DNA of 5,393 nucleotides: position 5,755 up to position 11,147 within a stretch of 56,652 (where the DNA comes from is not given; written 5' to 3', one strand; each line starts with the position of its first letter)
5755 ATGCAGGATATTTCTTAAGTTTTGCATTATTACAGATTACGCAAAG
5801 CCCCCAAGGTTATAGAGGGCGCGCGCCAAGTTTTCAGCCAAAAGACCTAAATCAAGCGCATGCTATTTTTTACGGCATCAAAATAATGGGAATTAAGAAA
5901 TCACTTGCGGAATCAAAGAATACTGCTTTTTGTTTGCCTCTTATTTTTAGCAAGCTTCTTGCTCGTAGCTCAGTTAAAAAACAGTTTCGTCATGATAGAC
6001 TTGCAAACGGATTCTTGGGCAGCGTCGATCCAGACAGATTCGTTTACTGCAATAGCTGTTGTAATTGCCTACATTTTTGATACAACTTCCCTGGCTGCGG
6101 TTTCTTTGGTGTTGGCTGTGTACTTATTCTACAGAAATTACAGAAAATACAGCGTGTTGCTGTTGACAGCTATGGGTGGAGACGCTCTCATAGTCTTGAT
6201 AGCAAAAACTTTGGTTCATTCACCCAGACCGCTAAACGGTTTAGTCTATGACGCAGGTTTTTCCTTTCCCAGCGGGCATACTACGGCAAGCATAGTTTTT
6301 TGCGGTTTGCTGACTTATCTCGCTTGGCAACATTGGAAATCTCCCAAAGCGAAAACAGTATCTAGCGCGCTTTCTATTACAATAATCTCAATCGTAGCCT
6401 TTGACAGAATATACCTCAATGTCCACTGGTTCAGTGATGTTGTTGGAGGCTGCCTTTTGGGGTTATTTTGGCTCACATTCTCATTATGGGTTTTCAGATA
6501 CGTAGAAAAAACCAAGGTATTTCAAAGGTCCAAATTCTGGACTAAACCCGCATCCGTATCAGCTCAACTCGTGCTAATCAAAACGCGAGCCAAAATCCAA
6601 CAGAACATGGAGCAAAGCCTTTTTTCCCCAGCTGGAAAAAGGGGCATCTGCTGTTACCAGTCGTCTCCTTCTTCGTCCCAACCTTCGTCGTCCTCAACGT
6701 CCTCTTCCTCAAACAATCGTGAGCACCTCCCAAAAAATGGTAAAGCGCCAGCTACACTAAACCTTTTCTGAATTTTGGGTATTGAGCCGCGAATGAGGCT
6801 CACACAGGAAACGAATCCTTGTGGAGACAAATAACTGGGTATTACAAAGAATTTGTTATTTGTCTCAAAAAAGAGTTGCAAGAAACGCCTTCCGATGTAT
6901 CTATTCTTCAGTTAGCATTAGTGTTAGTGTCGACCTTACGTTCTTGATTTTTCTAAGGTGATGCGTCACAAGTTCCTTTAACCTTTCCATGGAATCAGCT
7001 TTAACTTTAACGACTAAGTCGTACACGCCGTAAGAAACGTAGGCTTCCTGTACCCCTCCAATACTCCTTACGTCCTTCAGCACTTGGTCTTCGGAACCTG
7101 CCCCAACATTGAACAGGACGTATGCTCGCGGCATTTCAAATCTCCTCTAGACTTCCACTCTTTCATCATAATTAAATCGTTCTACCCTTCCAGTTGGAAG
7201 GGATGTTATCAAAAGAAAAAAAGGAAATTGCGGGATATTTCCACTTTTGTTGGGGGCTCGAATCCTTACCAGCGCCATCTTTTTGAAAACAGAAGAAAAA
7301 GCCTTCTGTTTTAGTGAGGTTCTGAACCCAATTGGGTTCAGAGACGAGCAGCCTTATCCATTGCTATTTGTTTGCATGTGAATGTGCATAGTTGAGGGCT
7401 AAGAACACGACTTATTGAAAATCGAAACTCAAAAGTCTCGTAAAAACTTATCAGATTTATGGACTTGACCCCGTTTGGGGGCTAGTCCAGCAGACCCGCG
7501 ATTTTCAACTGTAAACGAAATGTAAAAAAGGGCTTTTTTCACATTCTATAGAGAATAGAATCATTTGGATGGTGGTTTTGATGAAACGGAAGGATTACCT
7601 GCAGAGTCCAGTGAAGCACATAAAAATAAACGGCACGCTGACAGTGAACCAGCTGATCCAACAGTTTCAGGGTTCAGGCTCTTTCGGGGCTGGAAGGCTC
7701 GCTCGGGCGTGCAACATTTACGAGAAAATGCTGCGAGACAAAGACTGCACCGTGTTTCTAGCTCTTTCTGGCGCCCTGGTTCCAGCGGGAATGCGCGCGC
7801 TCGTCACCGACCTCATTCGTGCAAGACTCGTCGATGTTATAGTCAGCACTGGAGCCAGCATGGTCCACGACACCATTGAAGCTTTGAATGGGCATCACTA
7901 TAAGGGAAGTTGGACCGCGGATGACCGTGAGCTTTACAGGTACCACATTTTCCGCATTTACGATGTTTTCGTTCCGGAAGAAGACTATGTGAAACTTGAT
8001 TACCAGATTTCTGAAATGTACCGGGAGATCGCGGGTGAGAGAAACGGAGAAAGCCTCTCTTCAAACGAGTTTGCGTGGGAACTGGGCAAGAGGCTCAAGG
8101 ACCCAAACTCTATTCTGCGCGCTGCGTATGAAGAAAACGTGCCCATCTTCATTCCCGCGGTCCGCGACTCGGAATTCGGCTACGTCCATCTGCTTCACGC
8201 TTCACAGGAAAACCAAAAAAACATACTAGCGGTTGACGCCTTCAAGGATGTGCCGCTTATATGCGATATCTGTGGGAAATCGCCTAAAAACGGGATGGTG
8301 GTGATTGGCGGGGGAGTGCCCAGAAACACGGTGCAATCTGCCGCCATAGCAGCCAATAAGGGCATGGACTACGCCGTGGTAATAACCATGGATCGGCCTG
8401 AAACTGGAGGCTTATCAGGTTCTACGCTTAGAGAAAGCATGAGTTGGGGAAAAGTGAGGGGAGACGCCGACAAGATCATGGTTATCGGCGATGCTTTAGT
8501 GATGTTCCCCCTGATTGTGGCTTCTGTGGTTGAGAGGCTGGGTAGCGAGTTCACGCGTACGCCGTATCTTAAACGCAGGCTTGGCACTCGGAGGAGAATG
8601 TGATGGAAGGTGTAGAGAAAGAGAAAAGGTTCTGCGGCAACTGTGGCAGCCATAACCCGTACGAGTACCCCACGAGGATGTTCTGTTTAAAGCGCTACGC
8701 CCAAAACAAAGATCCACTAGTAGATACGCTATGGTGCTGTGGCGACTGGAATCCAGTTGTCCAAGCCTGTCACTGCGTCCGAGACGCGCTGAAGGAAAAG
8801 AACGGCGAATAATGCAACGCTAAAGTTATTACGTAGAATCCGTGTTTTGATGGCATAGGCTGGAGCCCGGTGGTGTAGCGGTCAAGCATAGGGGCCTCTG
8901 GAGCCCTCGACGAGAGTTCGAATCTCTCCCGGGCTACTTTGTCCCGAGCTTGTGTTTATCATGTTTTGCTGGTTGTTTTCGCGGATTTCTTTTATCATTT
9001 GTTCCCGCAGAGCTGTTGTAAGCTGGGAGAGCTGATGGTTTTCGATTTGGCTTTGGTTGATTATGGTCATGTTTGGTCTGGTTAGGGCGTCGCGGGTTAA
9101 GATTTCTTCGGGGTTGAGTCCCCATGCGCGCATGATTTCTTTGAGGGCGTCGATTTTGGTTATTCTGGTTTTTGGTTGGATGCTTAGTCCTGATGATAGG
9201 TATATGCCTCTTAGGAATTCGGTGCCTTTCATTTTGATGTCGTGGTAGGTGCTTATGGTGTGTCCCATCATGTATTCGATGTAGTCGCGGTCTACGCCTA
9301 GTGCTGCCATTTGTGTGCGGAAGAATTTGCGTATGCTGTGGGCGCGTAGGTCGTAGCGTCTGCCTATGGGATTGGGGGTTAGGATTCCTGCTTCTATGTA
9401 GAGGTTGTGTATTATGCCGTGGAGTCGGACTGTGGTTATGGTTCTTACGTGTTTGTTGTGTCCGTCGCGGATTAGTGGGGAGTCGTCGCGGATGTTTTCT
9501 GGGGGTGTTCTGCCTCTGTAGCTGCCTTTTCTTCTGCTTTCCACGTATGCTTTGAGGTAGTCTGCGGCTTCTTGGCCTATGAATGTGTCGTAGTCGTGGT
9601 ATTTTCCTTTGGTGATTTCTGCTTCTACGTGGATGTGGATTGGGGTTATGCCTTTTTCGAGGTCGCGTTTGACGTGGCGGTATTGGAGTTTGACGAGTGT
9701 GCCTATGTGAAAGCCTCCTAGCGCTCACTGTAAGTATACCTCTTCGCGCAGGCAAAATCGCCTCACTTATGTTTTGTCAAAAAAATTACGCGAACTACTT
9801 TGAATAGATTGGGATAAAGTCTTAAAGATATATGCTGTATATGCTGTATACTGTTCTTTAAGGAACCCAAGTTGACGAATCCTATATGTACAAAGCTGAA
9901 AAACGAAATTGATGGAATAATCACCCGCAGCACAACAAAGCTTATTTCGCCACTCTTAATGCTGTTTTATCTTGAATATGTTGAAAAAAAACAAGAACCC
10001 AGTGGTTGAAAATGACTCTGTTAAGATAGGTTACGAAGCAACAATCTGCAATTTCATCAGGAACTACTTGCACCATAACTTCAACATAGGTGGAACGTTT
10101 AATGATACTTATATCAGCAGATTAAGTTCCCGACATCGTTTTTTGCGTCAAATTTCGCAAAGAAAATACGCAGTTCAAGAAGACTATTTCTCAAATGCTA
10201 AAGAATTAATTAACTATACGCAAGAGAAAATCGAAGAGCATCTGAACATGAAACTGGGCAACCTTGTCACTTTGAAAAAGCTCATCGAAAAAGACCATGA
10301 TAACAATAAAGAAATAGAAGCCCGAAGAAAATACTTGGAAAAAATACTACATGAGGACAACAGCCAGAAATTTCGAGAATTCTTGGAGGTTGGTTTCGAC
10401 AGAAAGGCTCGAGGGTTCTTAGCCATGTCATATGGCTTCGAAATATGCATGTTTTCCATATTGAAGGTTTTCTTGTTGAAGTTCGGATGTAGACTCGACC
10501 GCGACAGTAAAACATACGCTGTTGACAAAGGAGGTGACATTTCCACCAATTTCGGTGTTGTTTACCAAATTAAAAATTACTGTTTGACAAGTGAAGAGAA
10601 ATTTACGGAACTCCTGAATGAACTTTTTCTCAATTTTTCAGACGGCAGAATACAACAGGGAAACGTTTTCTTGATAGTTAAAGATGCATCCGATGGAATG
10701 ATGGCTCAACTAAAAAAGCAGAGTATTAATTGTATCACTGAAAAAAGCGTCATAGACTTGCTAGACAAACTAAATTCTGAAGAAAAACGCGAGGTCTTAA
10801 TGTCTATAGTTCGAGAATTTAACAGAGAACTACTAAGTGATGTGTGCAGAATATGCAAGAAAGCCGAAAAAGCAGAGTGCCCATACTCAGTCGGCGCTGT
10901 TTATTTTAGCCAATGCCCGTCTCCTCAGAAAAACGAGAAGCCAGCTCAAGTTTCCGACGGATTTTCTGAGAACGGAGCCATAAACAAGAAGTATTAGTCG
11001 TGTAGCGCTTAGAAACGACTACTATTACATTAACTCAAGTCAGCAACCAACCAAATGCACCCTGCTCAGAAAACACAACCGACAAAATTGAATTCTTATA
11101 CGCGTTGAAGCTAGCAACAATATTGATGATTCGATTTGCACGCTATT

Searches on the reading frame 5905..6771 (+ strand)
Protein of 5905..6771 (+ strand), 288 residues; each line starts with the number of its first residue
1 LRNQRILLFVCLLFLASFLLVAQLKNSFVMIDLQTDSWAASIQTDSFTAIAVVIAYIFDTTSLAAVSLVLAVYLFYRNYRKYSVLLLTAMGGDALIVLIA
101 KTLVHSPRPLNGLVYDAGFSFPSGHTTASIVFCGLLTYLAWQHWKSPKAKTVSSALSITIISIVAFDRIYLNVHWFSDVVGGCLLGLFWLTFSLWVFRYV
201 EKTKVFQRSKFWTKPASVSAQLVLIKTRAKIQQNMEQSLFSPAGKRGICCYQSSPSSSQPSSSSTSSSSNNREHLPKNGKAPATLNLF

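Call 37: search_protein_families(library=pfam, proteins=[window:5905-6771:+], max_evalue=0.01)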
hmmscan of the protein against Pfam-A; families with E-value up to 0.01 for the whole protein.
window:5905-6771:+ (288 aa): 2 families
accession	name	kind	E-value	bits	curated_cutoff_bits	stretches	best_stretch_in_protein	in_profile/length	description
PF01569.27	PAP2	-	2.7e-16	60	27.2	1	84-199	3-127/130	PAP2 superfamily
PF14378.12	PAP2_3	-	0.0021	18.3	27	1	113-188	119-186/190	PAP2 superfamily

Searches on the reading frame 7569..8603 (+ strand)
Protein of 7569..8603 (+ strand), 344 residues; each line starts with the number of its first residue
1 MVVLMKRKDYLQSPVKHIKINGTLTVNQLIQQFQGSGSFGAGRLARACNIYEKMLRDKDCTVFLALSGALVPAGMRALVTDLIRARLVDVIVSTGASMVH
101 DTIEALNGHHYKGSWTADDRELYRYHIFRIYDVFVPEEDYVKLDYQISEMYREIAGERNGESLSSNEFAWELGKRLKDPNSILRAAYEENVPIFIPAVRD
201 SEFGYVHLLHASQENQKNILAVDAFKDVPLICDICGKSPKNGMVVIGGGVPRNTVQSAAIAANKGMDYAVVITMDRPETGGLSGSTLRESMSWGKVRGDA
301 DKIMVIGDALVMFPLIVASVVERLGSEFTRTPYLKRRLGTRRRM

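Call 37: search_protein_families(library=pfam, proteins=[window:7569-8603:+], max_evalue=0.01)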
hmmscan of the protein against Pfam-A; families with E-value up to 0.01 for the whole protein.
window:7569-8603:+ (344 aa): 1 family
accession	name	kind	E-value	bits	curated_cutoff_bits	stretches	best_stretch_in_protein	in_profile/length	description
PF01916.23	DS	-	8.6e-100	334.2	27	1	28-319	1-287/288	Deoxyhypusine synthase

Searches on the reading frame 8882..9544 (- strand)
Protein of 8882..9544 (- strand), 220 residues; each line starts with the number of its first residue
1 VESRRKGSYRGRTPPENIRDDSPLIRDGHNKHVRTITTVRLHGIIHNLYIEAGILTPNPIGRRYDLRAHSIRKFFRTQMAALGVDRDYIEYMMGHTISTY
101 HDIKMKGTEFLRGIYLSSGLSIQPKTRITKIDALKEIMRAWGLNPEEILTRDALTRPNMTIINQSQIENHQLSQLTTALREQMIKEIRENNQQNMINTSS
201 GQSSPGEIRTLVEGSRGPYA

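Call 80: search_protein_families(library=pfam, proteins=[window:8882-9544:-], max_evalue=1)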
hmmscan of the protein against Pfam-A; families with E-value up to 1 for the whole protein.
window:8882-9544:- (220 aa): 4 families
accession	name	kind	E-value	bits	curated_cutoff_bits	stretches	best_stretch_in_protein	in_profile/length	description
PF00589.27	Phage_integrase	-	8.3e-05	22.9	27.1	1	32-96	101-157/172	Phage integrase family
PF16795.10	Phage_integr_3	-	0.00014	22.2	27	1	63-97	102-136/161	Archaeal phage integrase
PF21570.3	ArgZ-like_C_2nd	-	0.051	13.7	27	1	24-56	75-106/213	Arginine dihydrolase ArgZ-like, C-terminal, Rossmann fold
PF20754.2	Thermo-DBP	-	0.1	13.2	24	1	142-193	34-84/98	Thermo-DBP-RP2 C-terminal domain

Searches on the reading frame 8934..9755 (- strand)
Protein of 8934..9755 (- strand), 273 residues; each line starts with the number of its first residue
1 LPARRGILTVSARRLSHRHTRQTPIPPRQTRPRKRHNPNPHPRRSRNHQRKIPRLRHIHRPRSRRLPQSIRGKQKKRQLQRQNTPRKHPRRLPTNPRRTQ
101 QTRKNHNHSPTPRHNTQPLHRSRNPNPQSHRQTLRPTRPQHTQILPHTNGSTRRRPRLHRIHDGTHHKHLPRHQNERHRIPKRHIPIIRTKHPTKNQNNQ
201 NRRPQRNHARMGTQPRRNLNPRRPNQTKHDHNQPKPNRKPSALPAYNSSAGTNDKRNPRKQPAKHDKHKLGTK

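Call 37: search_protein_families(library=pfam, proteins=[window:8934-9755:-], max_evalue=0.01)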
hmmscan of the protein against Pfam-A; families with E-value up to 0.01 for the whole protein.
window:8934-9755:- (273 aa): 0 families

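Call 51: search_protein_families(library=ncbifam, proteins=[window:8934-9755:-], max_evalue=0.01)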
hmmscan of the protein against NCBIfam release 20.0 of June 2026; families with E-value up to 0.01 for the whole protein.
window:8934-9755:- (273 aa): 0 families

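Call 80: search_protein_families(library=pfam, proteins=[window:8934-9755:-], max_evalue=1)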
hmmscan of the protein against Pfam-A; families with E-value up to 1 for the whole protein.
window:8934-9755:- (273 aa): 0 families

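Call 81: search_dna_similar(query=window:8934-9755:-, collection=phages, mode=protein, max_evalue=0.001, max_rows=8)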
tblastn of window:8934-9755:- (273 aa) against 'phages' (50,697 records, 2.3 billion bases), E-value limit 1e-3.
No match.

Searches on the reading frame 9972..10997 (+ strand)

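Call 37: search_protein_families(library=pfam, proteins=[window:9972-10997:+], max_evalue=0.01)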
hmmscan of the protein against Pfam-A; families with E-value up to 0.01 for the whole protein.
window:9972-10997:+ (341 aa): 1 family
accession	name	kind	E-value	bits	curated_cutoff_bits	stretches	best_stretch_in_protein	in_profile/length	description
PF09554.16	RE_HaeII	-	0.002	17.9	25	1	166-250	199-273/338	HaeII restriction endonuclease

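Call 51: search_protein_families(library=ncbifam, proteins=[window:9972-10997:+], max_evalue=0.01)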
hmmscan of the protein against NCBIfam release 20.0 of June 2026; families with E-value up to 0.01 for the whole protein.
window:9972-10997:+ (341 aa): 0 families
